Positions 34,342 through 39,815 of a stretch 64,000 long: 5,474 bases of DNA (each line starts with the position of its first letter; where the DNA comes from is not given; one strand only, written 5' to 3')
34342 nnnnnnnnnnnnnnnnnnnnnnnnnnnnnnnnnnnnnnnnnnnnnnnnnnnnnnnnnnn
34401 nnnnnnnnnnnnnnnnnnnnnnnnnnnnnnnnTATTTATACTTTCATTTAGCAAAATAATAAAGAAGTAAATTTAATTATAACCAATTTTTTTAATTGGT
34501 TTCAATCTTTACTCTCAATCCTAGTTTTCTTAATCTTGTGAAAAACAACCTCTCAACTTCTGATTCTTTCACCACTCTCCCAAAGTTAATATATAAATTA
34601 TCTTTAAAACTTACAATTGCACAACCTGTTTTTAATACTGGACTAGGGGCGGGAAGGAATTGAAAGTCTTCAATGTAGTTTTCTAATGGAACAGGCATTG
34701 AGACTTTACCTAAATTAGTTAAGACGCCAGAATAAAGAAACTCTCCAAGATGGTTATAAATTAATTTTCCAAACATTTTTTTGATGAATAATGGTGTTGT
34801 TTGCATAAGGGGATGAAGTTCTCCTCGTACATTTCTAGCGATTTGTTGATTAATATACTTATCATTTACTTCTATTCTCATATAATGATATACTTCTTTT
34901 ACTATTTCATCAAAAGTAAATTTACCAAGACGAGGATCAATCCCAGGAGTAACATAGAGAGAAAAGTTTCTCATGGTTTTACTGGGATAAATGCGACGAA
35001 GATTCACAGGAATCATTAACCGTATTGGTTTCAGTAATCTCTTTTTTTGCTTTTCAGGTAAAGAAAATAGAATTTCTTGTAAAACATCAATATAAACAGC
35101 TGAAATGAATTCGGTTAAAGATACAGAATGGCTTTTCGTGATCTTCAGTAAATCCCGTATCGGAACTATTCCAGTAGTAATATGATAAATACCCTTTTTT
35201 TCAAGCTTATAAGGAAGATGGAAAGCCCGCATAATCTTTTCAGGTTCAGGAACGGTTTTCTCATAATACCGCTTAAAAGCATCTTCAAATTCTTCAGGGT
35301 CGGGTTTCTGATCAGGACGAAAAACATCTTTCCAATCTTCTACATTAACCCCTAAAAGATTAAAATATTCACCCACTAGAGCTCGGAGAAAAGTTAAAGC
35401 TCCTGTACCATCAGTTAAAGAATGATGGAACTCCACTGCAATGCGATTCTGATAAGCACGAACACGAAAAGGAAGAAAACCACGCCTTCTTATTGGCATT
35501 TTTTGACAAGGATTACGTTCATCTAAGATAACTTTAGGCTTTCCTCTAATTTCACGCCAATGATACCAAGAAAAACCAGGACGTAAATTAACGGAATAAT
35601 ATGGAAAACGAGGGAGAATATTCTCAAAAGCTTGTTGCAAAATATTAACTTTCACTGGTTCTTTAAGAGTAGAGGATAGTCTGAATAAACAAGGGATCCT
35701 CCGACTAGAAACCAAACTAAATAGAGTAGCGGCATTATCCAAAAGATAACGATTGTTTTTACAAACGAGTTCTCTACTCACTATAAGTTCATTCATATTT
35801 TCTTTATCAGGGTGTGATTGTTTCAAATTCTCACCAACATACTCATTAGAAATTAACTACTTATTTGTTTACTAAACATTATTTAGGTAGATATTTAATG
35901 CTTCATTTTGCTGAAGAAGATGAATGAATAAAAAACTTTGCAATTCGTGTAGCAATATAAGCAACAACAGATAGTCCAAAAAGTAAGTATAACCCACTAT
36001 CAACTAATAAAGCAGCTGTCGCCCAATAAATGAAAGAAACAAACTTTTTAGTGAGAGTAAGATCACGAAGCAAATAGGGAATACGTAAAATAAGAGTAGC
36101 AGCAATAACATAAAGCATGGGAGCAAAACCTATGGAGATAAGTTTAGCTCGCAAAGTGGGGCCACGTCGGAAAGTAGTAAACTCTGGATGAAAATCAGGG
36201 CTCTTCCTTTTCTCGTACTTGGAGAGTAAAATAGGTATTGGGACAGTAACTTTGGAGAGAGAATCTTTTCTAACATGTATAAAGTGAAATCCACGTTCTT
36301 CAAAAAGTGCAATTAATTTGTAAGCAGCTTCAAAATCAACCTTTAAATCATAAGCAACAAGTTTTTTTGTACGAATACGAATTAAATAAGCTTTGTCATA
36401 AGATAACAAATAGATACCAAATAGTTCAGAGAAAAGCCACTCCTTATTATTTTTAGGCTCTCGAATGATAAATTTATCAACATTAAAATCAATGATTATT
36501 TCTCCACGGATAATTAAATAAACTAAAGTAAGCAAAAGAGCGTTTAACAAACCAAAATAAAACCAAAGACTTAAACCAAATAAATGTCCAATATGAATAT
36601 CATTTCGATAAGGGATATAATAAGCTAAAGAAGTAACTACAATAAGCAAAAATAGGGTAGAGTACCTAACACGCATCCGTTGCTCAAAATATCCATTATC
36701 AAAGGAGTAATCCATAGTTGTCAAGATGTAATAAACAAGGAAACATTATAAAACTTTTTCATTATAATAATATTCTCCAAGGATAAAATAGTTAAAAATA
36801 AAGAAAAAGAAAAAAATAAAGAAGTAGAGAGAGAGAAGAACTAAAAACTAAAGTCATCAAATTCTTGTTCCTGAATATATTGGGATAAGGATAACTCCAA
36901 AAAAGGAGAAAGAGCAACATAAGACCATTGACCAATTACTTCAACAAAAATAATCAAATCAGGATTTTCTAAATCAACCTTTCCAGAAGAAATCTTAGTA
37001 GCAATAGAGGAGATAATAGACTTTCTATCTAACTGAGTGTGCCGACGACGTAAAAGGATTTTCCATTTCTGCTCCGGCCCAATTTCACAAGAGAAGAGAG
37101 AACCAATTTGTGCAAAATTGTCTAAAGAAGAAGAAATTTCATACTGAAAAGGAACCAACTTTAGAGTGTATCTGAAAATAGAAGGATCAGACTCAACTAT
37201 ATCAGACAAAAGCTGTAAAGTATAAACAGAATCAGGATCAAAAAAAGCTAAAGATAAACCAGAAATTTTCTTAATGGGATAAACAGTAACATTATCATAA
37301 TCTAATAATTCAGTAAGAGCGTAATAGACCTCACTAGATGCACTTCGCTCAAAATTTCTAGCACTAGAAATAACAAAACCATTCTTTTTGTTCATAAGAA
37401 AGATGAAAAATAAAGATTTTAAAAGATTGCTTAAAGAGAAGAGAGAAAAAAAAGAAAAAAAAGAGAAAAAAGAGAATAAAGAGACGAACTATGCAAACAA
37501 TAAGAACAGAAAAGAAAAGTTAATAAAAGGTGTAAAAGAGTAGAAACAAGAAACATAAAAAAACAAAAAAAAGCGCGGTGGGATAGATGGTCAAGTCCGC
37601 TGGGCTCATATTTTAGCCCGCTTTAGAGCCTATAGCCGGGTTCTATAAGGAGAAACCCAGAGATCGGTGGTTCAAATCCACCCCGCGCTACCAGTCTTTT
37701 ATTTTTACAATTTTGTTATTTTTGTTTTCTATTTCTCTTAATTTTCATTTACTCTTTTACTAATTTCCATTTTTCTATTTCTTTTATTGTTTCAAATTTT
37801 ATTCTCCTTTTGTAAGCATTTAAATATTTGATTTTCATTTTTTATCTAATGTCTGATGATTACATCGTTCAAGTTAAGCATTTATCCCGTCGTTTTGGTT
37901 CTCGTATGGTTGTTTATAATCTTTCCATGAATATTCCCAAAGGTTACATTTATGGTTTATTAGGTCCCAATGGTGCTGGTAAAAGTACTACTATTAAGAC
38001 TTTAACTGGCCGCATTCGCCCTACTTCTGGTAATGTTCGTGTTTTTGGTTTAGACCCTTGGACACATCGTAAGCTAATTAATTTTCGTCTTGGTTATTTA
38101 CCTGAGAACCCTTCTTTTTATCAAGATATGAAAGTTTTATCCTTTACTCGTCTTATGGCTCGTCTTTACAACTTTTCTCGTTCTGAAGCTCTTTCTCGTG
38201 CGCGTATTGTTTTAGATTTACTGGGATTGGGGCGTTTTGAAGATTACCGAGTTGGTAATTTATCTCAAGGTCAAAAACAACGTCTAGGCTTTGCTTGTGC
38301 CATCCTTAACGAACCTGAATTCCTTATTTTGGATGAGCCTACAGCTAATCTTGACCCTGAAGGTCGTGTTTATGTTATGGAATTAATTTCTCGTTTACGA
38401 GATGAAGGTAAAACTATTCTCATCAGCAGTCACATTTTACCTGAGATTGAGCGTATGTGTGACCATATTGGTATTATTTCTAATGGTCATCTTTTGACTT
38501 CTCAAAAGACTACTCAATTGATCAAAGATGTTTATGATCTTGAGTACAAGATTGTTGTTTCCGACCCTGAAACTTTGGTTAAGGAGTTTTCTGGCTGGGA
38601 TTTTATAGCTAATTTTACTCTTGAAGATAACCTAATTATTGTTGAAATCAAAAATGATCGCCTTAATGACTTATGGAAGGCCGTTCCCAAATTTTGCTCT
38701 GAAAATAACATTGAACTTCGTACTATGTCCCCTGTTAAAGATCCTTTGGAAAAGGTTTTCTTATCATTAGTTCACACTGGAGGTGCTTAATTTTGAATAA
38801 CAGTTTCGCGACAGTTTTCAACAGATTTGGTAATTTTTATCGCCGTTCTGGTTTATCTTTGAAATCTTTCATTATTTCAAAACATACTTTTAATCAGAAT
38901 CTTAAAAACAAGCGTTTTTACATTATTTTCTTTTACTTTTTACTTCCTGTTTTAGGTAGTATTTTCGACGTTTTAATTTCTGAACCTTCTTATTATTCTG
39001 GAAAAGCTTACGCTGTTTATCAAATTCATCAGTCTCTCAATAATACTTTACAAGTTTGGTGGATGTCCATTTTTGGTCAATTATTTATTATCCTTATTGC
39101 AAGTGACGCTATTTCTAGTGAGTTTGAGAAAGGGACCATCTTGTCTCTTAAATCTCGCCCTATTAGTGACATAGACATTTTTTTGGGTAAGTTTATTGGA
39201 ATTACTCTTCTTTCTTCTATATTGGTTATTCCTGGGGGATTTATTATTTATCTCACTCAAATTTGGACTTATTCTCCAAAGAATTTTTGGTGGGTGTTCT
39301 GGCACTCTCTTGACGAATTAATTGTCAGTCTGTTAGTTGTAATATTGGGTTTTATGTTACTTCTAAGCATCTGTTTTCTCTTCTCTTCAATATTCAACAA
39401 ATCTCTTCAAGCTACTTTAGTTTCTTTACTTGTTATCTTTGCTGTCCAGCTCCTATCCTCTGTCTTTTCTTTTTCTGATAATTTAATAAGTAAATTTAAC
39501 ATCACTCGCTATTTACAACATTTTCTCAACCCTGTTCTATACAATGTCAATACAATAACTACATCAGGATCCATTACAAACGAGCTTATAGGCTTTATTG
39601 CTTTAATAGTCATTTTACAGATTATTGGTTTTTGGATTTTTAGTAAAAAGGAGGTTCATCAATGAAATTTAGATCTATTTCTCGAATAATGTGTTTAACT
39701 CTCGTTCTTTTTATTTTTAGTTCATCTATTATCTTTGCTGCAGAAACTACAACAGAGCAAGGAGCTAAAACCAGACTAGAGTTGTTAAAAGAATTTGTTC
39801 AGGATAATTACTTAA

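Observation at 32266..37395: Tandem paralogous HHxxxDG acyltransferases (WS/DGAT- or condensation-domain-like) in a membrane-protein cluster of an archaeon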

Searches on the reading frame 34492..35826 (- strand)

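Call 3: search_protein_families(library=pfam, proteins=[window:34492-35826:-], max_evalue=1)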
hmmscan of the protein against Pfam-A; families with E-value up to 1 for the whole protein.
window:34492-35826:- (444 aa): 3 families
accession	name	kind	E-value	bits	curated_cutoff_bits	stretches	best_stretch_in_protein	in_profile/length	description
PF07247.17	AATase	-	0.018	14.1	22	1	220-285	277-339/500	Alcohol acetyltransferase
PF19598.4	DUF6103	-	0.15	13.1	24.2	1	178-196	31-49/89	Family of unknown function (DUF6103)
PF18192.6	DNTTIP1_dimer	-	0.18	12.7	26.1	0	8-37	38-67/69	DNTTIP1 dimerisation domain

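Call 5: search_protein_families(library=ncbifam, proteins=[window:34492-35826:-], max_evalue=1)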
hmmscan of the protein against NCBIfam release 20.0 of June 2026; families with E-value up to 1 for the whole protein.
window:34492-35826:- (444 aa): 1 family
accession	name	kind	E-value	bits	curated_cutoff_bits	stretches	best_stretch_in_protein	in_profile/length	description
TIGR02946.1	acyl_WS_DGAT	subfamily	0.19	10.6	309.95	0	129-153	129-155/453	wax ester/triacylglycerol synthase family O-acyltransferase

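Call 47: search_protein_families(library=padloc, proteins=[window:34492-35826:-], max_evalue=0.1)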
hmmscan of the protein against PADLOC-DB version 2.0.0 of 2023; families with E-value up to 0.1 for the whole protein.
window:34492-35826:- (444 aa): 0 families

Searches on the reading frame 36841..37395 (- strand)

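Call 3: search_protein_families(library=pfam, proteins=[window:36841-37395:-], max_evalue=1)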
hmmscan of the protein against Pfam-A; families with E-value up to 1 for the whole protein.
window:36841-37395:- (184 aa): 1 family
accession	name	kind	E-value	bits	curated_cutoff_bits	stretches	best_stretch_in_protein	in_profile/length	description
PF02926.22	THUMP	-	4.3e-06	27.5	20.6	1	106-161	21-82/84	THUMP domain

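Call 5: search_protein_families(library=ncbifam, proteins=[window:36841-37395:-], max_evalue=1)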
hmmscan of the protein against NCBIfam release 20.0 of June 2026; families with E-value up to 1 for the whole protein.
window:36841-37395:- (184 aa): 1 family
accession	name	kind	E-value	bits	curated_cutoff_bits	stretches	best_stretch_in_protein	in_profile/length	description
TIGR00342.1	TIGR00342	equivalog_domain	0.033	13.3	264.5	1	110-160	101-156/373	tRNA uracil 4-sulfurtransferase ThiI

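Call 47: search_protein_families(library=padloc, proteins=[window:36841-37395:-], max_evalue=0.1)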
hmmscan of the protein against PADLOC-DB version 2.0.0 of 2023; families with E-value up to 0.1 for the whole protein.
window:36841-37395:- (184 aa): 0 families

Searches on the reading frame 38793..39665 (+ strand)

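Call 56: search_protein_families(library=pfam, proteins=[window:38793-39665:+], max_evalue=0.0001)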
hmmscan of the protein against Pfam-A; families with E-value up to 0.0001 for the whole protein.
window:38793-39665:+ (290 aa): 3 families
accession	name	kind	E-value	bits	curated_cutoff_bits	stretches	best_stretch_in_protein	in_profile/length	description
PF12679.13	ABC2_membrane_2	-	1.2e-16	61.3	27.2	1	28-288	3-283/283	ABC-2 family transporter protein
PF12730.13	ABC2_membrane_4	-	3e-07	31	27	1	37-216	7-177/179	ABC-2 family transporter protein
PF12698.13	ABC2_membrane_3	-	2.3e-05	24.1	31.6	1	90-282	167-344/347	ABC-2 family transporter protein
